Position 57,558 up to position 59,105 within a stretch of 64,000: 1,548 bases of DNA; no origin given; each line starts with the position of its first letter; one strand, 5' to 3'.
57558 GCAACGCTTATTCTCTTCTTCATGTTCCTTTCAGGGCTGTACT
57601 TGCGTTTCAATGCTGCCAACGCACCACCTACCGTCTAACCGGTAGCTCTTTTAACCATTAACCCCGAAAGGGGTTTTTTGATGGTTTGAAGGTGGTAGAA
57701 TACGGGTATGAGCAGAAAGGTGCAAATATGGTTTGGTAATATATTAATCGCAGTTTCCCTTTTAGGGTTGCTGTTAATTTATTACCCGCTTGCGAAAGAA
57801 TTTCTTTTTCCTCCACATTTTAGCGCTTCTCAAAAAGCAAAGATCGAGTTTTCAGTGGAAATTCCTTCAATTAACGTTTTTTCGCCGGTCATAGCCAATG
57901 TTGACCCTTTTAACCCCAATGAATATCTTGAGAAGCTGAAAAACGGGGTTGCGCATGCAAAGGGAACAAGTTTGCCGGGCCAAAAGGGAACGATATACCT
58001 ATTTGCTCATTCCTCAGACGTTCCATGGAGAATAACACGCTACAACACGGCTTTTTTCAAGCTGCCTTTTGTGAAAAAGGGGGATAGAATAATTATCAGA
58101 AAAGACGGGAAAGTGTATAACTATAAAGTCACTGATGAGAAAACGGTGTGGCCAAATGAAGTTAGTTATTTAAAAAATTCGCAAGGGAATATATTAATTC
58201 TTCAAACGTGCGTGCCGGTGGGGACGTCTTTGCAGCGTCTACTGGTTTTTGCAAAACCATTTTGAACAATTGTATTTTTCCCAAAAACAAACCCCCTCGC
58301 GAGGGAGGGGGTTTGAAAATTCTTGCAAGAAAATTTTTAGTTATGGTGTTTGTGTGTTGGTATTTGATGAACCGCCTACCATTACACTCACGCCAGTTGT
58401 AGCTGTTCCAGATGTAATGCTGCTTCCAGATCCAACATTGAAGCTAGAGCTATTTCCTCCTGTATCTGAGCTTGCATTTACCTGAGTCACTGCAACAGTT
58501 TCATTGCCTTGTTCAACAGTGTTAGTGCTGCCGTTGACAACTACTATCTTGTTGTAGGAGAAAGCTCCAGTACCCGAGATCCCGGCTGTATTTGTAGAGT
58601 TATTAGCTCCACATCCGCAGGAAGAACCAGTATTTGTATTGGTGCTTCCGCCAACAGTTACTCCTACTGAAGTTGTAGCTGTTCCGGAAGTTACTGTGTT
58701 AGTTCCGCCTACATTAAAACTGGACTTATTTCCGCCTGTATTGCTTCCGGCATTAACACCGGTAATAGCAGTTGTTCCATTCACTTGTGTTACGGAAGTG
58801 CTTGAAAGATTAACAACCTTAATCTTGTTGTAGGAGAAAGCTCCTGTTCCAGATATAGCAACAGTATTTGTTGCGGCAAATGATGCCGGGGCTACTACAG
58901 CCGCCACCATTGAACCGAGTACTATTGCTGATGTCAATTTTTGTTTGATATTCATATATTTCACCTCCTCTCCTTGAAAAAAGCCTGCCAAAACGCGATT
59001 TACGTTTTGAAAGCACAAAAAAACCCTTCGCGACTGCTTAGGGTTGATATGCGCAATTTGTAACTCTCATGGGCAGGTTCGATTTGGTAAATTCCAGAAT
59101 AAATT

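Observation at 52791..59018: Four-gene family of modular Asn/Thr/Gly-rich secreted proteins with paired cysteines, one LPATG-anchored, with a dedicated sortase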

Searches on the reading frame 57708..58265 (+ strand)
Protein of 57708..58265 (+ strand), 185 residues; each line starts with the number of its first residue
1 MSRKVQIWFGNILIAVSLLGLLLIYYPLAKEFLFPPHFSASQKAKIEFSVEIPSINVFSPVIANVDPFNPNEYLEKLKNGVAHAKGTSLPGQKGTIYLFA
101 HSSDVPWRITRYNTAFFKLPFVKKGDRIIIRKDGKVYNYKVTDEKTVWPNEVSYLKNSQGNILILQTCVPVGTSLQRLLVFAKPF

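Call 3: search_protein_families(library=pfam, proteins=[window:57708-58265:+], max_evalue=1)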
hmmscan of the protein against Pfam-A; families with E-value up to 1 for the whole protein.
window:57708-58265:+ (185 aa): 3 families
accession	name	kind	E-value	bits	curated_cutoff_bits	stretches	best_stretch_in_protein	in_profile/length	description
PF04203.18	Sortase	-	4.1e-25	88.4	26.6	1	50-184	1-124/125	Sortase domain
PF24313.1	Paratox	-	0.17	12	27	1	129-152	23-45/59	Paratox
PF13570.13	Beta-prop_ACSF4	-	0.17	11.6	133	1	93-152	194-253/329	Beta-alanine-activating enzyme, beta-propeller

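Call 4: search_protein_families(library=ncbifam, proteins=[window:57708-58265:+], max_evalue=1)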
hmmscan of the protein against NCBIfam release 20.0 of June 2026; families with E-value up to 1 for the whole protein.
window:57708-58265:+ (185 aa): 7 families
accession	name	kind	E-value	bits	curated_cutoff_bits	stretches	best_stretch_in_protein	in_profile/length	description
NF033745.1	class_C_sortase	subfamily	9.5e-18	64.7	160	1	49-182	95-218/220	class C sortase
TIGR01076.1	sortase_fam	subfamily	8.2e-17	61.3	39.35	1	50-182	3-125/136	sortase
NF058671.1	sortase_SrtD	exception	1.5e-13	50.8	140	1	50-183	67-186/187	class D sortase, LPxTATN-specific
NF033746.1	class_D_sortase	subfamily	4.8e-13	49.1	165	1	50-184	13-133/135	class D sortase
NF033747.1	class_E_sortase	subfamily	1.4e-09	38.1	160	1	75-183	94-204/211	class E sortase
NF033748.1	class_F_sortase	subfamily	4.8e-05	23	166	1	49-155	13-121/155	class F sortase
TIGR03784.1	marine_sortase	equivalog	5e-05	23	158.25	1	113-172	100-160/174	class GN sortase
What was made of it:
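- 57708..58265 (+): Sortase, 185 aa: N-terminal TM, His101 (FAHSS), Cys168 (LQTC), Arg177. PF04203 E 4e-25 and TIGR01076 above cut-off, but every class-specific NCBIfam model is below cut-off (calls 3, 4).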

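Call 38: search_solved_structures(query=window:57708-58265:+, max_evalue=0.001, show_alignments=2)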
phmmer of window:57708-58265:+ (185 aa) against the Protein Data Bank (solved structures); distinct sequences matched with E-value up to 0.001: 21.
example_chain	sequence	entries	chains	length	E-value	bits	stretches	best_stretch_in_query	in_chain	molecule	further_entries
8t28_A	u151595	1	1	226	8e-11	45.1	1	75-181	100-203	Class C sortase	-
2xwg_A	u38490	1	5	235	1.2e-07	34.8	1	50-181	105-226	SORTASE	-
6ixz_A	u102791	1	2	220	3.7e-07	33.1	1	47-181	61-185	Sortase family protein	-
7d6p_A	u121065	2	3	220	3.7e-07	33.1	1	46-181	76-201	Sortase family protein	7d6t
3o0p_A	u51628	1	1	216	1.6e-06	31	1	50-180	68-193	Sortase family protein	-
24rr_A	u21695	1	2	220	2.3e-06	30.5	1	52-180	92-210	Ebp pilus assembly class C sortase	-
4g1j_A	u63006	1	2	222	2.3e-06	30.5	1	56-183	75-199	Sortase family protein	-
3rbi_A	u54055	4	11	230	2.5e-06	30.4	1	56-183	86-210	Sortase family protein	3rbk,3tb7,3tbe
8gr6_A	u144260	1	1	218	5.3e-06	29.4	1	77-180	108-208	Sortase-like protein, putative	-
2w1k_A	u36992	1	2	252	5.6e-06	29.3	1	50-180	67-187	PUTATIVE SORTASE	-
8gmx_A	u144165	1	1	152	1.9e-05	27.6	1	77-183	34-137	Class C sortase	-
3rbj_A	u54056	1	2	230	5.4e-05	26.1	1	57-183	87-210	Sortase family protein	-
8guu_A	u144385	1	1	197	7.5e-05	25.6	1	77-180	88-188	Sortase-like protein, putative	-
4tqx_A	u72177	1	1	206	0.00015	24.7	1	49-176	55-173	Sortase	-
4g1h_A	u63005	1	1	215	0.00015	24.6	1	50-181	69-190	Sortase family protein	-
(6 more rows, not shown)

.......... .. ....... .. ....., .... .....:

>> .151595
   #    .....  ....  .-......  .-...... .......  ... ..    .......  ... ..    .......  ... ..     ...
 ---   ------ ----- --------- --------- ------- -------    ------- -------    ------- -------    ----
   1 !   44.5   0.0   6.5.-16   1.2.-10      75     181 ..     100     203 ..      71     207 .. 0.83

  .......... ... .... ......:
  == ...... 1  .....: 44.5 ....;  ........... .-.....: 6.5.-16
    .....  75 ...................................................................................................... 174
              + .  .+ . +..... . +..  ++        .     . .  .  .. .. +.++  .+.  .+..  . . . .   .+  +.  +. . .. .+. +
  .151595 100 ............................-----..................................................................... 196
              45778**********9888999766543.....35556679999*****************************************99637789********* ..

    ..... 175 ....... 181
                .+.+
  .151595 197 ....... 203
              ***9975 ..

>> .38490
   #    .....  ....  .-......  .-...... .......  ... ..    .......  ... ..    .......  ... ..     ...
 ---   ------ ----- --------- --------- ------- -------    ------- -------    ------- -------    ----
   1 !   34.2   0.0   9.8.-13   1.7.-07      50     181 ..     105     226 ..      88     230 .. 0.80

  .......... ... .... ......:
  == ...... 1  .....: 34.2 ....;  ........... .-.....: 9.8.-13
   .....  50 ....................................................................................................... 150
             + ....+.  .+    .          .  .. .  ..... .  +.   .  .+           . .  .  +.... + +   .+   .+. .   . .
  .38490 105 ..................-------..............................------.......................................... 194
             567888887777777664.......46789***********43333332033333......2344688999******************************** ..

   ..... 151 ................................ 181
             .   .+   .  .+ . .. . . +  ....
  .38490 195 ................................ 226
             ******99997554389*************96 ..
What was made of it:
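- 57708..58265 (+): The Cys and Arg align with a class C sortase structure, 8t28 (call 38).
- Checked: The next gene is a sortase: PF04203 at 88 bits against a cut-off of 26.6, with an LQTC cysteine (calls 3, 38).
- The sortase has an intact Cys/Arg/His set (calls 3, 38). The nearest solved sortases and the best NCBIfam model are class C (calls 4, 38).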

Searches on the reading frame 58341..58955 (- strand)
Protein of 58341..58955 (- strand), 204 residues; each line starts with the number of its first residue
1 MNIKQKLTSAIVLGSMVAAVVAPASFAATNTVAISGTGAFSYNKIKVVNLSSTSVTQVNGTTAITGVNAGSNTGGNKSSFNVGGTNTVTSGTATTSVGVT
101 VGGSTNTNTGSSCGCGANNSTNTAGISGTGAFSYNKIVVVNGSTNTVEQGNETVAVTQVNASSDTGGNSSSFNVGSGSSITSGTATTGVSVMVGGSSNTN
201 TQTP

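Call 3: search_protein_families(library=pfam, proteins=[window:58341-58955:-], max_evalue=1)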
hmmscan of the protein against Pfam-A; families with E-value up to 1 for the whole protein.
window:58341-58955:- (204 aa): 0 families

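Call 4: search_protein_families(library=ncbifam, proteins=[window:58341-58955:-], max_evalue=1)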
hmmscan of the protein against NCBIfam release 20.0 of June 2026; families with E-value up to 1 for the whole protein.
window:58341-58955:- (204 aa): 0 families

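Call 50: find_homologous_proteins(query=window:58341-58955:-)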
Query window:58341-58955:- (204 aa): 64 proteins with E <= 0.001 among 1791 candidates.
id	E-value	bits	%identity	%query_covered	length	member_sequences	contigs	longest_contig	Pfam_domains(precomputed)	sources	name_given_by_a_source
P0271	6.0e-106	369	100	100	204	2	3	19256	-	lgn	-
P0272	8.2e-48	180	60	98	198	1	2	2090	-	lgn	-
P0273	1.1e-47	180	60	98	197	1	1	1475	-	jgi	jgi:hypothetical protein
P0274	1.5e-47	179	58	98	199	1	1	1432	-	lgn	-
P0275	6.3e-47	177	58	98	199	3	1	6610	-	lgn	-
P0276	2.5e-46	175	62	97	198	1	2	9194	-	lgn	-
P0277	4.6e-46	174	59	98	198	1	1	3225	-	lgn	-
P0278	6.3e-46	174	58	98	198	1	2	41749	-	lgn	-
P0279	8.7e-46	174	58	98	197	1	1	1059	-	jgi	jgi:hypothetical protein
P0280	1.9e-45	172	61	98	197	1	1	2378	-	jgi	-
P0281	4.0e-45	171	58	98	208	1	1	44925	-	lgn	-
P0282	4.9e-45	171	59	98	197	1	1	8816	-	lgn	-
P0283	1.5e-44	170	58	98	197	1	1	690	-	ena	-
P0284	4.7e-44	168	59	98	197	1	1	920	-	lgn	-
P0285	3.2e-42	162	56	98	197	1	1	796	-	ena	-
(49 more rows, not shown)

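Call 58: predict_structure(alignment_id=A3)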
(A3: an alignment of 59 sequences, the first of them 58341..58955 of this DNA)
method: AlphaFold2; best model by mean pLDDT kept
length: 204 residues; sequences in the alignment: 59
mean_pLDDT: 50.2   pTM: 0.33
mean pLDDT of the five models: 50.2, 47.6, 45.0, 38.3, 37.7
residues with pLDDT >= 90: 0; 70-90: 13; 50-70: 68; < 50: 123
segments of 3 or more residues with pLDDT < 50: 1-27, 38-43, 51-67, 97-111, 113-119, 130-139, 141-160, 187-192, 194-204
pLDDT, mean of each block of 10 residues (from residue 1): 40 41 45 53 50 42 45 66 68 53 46 46 50 44 40 41 62 68 59 46 46
secondary structure, 60 per line:
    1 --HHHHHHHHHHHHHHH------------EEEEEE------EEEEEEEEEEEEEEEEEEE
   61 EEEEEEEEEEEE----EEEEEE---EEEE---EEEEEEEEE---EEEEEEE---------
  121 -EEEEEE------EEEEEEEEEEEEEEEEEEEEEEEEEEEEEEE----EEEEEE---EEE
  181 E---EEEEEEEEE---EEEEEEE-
elements in order: H3-17 E30-35 E42-72 E77-82 E86-89 E93-101 E105-111 E122-127 E134-164 E169-174 E178-181 E185-193 E197-203
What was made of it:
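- The m4 model was poor, pLDDT 50 (call 58).
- Tried and rejected: AF2 of m4 with 59 homologues was low confidence (pLDDT 50), so it was not used for a fold search (call 58).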
